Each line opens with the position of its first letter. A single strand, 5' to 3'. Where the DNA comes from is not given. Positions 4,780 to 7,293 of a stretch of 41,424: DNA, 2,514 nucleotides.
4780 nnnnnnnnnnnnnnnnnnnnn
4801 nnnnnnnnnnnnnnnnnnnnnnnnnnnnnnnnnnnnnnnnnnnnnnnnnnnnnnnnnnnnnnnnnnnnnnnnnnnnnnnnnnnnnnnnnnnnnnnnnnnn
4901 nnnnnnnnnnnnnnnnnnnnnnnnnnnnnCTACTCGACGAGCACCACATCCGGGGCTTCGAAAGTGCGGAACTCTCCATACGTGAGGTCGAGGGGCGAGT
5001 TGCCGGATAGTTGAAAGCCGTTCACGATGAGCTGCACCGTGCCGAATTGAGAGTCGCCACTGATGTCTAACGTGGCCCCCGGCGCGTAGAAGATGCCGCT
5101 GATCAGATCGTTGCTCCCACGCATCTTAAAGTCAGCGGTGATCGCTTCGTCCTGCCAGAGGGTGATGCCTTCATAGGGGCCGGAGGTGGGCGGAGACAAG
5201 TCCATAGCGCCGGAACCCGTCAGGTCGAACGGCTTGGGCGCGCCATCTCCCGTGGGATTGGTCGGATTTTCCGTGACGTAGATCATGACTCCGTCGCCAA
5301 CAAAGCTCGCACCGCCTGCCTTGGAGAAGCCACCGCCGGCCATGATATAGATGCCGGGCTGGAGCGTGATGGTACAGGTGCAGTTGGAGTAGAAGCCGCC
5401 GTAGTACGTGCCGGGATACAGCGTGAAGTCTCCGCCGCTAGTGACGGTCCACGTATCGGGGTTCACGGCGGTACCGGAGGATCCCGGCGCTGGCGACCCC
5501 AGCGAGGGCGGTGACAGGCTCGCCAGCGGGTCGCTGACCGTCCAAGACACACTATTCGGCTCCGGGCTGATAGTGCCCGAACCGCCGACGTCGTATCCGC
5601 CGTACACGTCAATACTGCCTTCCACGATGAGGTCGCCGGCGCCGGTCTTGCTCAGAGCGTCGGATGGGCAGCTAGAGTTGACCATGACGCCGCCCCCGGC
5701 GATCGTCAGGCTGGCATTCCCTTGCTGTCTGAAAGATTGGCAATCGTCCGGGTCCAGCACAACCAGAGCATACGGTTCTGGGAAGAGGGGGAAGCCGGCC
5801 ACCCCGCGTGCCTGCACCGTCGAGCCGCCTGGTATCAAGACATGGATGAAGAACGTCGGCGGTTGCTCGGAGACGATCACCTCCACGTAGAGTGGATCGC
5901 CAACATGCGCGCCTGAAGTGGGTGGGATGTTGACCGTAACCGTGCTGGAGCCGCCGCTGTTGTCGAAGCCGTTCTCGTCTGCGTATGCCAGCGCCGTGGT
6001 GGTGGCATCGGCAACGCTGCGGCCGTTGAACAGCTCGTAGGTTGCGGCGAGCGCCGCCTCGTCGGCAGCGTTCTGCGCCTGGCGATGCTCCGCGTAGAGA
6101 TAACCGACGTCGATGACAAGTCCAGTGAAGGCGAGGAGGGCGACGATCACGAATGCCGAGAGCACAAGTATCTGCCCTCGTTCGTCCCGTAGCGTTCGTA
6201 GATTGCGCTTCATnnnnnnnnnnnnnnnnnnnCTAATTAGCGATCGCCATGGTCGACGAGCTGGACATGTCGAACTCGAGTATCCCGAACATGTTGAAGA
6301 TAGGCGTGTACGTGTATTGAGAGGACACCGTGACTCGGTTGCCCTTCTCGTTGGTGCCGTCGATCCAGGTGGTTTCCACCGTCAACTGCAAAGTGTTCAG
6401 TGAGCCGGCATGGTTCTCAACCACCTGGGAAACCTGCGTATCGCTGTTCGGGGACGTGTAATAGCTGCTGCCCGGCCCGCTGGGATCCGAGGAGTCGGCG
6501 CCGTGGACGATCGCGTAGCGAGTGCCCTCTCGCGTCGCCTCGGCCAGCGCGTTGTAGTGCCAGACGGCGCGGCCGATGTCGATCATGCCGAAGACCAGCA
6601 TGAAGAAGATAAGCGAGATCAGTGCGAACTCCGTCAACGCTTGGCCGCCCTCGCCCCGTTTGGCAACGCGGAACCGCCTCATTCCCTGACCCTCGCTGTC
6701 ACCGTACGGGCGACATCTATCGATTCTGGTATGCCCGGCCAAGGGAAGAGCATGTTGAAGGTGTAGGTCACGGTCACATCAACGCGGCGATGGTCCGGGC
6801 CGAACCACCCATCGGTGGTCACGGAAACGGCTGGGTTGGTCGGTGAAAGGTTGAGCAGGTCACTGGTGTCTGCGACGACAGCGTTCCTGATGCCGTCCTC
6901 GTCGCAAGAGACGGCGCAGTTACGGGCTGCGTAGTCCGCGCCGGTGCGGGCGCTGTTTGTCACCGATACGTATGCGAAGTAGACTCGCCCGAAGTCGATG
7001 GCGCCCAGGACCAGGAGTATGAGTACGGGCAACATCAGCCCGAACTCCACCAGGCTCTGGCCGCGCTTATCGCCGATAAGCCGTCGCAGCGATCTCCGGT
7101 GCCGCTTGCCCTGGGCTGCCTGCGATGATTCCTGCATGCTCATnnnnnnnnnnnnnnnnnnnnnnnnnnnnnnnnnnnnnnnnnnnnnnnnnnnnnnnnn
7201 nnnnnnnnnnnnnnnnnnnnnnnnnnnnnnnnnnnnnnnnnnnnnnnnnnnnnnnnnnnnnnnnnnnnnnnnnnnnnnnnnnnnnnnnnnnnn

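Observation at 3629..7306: Riboswitch-gated pseudopilin set with no visible pilus machinery, followed by a repeat-rich surface protein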

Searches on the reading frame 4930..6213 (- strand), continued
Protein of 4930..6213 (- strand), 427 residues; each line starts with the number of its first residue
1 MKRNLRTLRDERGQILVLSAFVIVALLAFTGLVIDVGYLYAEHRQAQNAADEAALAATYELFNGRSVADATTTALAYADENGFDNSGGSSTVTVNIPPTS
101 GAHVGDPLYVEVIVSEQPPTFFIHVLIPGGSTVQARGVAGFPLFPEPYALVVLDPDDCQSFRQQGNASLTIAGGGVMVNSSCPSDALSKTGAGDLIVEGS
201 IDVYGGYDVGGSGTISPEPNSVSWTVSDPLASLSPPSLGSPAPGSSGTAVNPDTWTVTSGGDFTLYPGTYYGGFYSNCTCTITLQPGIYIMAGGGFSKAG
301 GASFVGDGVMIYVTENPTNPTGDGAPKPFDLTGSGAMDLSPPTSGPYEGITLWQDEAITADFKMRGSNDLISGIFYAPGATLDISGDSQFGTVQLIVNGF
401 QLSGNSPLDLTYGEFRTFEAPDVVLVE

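Call 55: find_encoding_contigs(protein=P0023, flank=10000, max_places=2)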
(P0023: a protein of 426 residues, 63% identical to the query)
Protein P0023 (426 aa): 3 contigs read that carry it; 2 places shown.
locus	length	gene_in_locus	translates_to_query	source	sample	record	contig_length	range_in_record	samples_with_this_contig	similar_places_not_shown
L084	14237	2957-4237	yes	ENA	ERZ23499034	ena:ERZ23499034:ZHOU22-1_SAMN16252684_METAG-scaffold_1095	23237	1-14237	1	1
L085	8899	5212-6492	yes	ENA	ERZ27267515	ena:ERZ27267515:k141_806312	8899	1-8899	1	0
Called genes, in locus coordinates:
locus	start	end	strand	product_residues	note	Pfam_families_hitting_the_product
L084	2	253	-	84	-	?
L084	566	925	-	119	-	-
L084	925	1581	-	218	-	PF22811:Zn_ribbon_NrdR, PF03477:ATP-cone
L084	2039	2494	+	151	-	PF07811:TadE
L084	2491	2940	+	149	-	PF07811:TadE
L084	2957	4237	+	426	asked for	PF13400:Tad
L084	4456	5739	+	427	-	PF13400:Tad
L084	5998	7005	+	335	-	-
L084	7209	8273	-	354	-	PF00091:Tubulin, PF12327:FtsZ_C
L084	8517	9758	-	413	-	PF11104:PilM_2 (faint), PF02491:SHS2_FTSA, PF06277:EutA, PF06723:MreB_Mbl, PF14450:FtsA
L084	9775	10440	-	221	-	PF08478:POTRA_1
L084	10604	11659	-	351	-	PF01820:Dala_Dala_lig_N, PF02786:CPSase_L_D2, PF02222:ATP-grasp, PF07478:Dala_Dala_lig_C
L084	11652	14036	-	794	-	PF01225:Mur_ligase, PF08245:Mur_ligase_M, PF02875:Mur_ligase_C, PF01565:FAD_binding_4, PF02873:MurB_C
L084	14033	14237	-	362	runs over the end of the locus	PF03033:Glyco_transf_28, PF13579:Glyco_trans_4_4 (weak), PF04101:Glyco_tran_28_C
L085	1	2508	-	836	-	?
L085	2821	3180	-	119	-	-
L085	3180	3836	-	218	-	PF22811:Zn_ribbon_NrdR, PF03477:ATP-cone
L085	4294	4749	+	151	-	PF07811:TadE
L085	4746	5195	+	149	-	PF07811:TadE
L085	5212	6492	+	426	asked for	PF13400:Tad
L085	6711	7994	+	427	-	PF13400:Tad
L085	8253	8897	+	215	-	?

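Call 87: search_protein_families(library=pfam, proteins=[L006:106-1161:+, L006:2781-3866:+, L006:4502-5782:+, L006:4011-4544:+, L007:5300-6433:+, L084:4456-5739:+, L001:12300-13661:+], max_evalue=0.01)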
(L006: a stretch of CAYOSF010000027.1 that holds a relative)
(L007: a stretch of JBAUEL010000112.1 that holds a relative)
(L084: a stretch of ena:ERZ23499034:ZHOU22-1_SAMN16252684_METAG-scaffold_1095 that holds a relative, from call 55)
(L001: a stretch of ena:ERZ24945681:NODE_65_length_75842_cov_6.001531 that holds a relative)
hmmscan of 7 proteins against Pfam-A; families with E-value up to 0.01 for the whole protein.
L006:106-1161:+ (351 aa): 2 families
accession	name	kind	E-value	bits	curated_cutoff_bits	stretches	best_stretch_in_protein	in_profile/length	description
PF13400.11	Tad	-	2.9e-08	34.3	22.3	1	17-62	1-45/47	Putative Flp pilus-assembly TadE/G-like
PF09977.15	Tad_C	-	0.0028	19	22.1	0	60-135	24-93/93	Putative Tad-like Flp pilus-assembly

L006:2781-3866:+ (361 aa): 1 family
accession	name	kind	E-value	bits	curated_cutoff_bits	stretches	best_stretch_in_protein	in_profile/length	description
PF13400.11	Tad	-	3.5e-08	34.1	22.3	1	16-61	1-45/47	Putative Flp pilus-assembly TadE/G-like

L006:4502-5782:+ (426 aa): 4 families
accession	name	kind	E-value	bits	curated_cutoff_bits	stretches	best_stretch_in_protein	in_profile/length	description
PF13400.11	Tad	-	2.6e-12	47.3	22.3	1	34-78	2-45/47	Putative Flp pilus-assembly TadE/G-like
PF00092.34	VWA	-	2.3e-07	31.7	23.8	1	336-415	119-174/174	von Willebrand factor type A domain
PF09977.15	Tad_C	-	9.8e-06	26.9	22.1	1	66-144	17-93/93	Putative Tad-like Flp pilus-assembly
PF07811.17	TadE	-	0.0058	17.2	22.9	1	39-74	7-42/43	TadE-like protein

L006:4011-4544:+ (177 aa): 1 family
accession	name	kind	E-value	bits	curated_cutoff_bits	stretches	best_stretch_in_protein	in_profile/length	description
PF07811.17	TadE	-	3.6e-09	37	22.9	1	52-94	1-43/43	TadE-like protein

L007:5300-6433:+ (377 aa): 2 families
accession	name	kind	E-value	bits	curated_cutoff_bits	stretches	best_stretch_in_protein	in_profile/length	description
PF13400.11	Tad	-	2e-06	28.4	22.3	1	24-71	1-47/47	Putative Flp pilus-assembly TadE/G-like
PF09977.15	Tad_C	-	1.3e-05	26.6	22.1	1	67-150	1-93/93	Putative Tad-like Flp pilus-assembly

L084:4456-5739:+ (427 aa): 3 families
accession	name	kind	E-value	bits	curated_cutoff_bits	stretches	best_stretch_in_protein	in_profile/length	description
PF13400.11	Tad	-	2.2e-11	44.3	22.3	1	14-59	1-45/47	Putative Flp pilus-assembly TadE/G-like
PF07811.17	TadE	-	0.0012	19.4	22.9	1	20-55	7-42/43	TadE-like protein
PF09977.15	Tad_C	-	0.0028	19.1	22.1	1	57-139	1-93/93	Putative Tad-like Flp pilus-assembly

L001:12300-13661:+ (453 aa): 1 family
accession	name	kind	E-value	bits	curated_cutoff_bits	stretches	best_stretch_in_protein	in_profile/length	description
PF13400.11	Tad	-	1.9e-12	47.7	22.3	1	15-62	1-47/47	Putative Flp pilus-assembly TadE/G-like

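Call 97: search_solved_structures(query=A1, max_evalue=1)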
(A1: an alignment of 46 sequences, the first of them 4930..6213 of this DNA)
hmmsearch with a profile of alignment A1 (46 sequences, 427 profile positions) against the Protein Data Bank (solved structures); distinct sequences matched with E-value up to 1: 1.
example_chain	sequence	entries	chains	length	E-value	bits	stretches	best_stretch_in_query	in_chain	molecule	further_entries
1pv9_A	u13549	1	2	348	1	11.1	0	50-87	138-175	Xaa-Pro dipeptidase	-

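Call 101: search_protein_families(library=pfam, proteins=[L033:811-1527:+], max_evalue=0.0001)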
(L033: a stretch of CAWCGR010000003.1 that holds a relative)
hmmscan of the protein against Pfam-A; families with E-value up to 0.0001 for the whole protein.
L033:811-1527:+ (238 aa): 1 family
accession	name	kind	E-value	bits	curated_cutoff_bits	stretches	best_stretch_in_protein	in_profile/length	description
PF16976.10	RcpC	-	5.1e-08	33.3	28.8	1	122-213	3-114/114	Flp pilus assembly protein RcpC/CpaB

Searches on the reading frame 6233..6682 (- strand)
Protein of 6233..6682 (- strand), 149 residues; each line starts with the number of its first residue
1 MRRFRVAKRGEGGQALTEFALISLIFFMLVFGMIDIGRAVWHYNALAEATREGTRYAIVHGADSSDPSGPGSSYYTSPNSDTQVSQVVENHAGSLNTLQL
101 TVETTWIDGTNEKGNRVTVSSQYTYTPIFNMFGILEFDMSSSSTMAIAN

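Call 6: search_protein_families(library=pfam, proteins=[window:6233-6682:-], max_evalue=0.1)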
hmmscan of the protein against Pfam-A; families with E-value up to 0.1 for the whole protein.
window:6233-6682:- (149 aa): 1 family
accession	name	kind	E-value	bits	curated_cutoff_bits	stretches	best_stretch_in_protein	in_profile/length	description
PF07811.17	TadE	-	6.9e-14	52.1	22.9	1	13-55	1-43/43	TadE-like protein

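Call 15: search_protein_families(library=ncbifam, proteins=[window:6233-6682:-], max_evalue=1)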
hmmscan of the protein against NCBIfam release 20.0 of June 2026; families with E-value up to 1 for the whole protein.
window:6233-6682:- (149 aa): 0 families

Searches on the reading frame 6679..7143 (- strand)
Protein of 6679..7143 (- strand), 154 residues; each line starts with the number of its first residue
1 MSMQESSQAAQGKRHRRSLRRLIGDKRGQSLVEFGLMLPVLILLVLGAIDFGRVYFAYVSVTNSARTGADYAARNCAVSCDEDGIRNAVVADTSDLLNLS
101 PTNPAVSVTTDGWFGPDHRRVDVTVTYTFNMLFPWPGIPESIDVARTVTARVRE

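Call 6: search_protein_families(library=pfam, proteins=[window:6679-7143:-], max_evalue=0.1)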
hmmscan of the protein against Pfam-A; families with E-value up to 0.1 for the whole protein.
window:6679-7143:- (154 aa): 1 family
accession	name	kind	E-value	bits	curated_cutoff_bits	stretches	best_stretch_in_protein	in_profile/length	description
PF07811.17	TadE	-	4.6e-15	55.9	22.9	1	28-69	1-42/43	TadE-like protein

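Call 15: search_protein_families(library=ncbifam, proteins=[window:6679-7143:-], max_evalue=1)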
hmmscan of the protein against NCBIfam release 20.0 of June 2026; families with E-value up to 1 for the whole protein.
window:6679-7143:- (154 aa): 3 families
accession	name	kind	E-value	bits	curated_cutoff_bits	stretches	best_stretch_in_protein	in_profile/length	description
NF041390.1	TadE_Rv3655c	subfamily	0.02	15.4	40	1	32-78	1-47/101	TadE family type IV pilus minor pilin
NF005855.0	PRK07777.1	equivalog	0.061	12.6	553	1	54-111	125-182/391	pyridoxal phosphate-dependent aminotransferase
TIGR04237.1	seadorna_VP9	equivalog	0.11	12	45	1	36-107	144-214/256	seadornavirus/coltivirus VP9 protein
